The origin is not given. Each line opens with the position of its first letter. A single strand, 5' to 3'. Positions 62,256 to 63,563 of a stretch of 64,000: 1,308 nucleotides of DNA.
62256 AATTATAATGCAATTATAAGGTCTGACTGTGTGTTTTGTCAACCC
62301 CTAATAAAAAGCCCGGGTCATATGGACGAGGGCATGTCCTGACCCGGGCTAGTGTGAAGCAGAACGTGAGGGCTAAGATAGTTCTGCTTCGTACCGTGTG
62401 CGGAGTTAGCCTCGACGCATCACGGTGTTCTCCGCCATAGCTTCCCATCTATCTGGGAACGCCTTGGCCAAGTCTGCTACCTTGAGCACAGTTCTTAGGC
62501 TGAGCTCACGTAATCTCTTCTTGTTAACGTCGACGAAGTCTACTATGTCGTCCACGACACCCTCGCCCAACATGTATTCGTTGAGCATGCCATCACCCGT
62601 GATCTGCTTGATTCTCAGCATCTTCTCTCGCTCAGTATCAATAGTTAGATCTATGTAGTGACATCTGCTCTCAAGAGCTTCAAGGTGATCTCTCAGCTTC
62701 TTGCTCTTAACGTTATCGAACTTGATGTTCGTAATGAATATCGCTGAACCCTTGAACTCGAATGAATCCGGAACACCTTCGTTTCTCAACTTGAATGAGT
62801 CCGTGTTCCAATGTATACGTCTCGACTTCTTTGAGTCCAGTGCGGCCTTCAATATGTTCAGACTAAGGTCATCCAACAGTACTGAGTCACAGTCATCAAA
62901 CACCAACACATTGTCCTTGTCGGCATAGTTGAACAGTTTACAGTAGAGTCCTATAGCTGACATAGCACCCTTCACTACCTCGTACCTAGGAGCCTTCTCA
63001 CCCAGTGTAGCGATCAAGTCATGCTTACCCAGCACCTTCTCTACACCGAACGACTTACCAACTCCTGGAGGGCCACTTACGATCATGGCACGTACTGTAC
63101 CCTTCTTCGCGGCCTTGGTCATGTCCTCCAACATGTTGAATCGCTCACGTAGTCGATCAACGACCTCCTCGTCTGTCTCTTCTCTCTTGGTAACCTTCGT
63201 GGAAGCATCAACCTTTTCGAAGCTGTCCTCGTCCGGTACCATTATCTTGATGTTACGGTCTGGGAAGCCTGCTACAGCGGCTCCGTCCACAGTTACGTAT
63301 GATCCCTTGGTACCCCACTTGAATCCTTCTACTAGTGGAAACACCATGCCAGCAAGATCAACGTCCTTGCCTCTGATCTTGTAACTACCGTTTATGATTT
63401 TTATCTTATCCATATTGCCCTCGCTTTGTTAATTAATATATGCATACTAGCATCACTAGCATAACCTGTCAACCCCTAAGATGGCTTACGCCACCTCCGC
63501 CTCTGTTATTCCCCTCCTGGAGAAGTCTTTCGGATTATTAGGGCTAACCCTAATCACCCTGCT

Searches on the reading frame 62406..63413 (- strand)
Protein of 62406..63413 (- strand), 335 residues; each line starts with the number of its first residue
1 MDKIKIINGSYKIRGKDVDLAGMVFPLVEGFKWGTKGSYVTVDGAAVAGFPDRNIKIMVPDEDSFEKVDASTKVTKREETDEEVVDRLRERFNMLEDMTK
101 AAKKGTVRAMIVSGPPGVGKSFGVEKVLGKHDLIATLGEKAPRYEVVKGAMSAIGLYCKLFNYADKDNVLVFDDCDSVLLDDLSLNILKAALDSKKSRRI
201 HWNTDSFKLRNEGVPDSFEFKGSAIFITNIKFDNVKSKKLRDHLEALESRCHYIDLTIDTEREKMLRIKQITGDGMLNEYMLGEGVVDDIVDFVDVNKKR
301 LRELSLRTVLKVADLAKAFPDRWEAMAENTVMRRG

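Call 53: search_protein_families(library=pfam, proteins=[window:62406-63413:-], max_evalue=0.001)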
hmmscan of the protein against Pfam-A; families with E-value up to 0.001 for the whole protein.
window:62406-63413:- (335 aa): 1 family
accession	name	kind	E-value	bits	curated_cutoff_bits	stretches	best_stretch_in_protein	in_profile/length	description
PF13191.12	AAA_16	-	7.3e-07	30.3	32.6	0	91-128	8-45/167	AAA ATPase domain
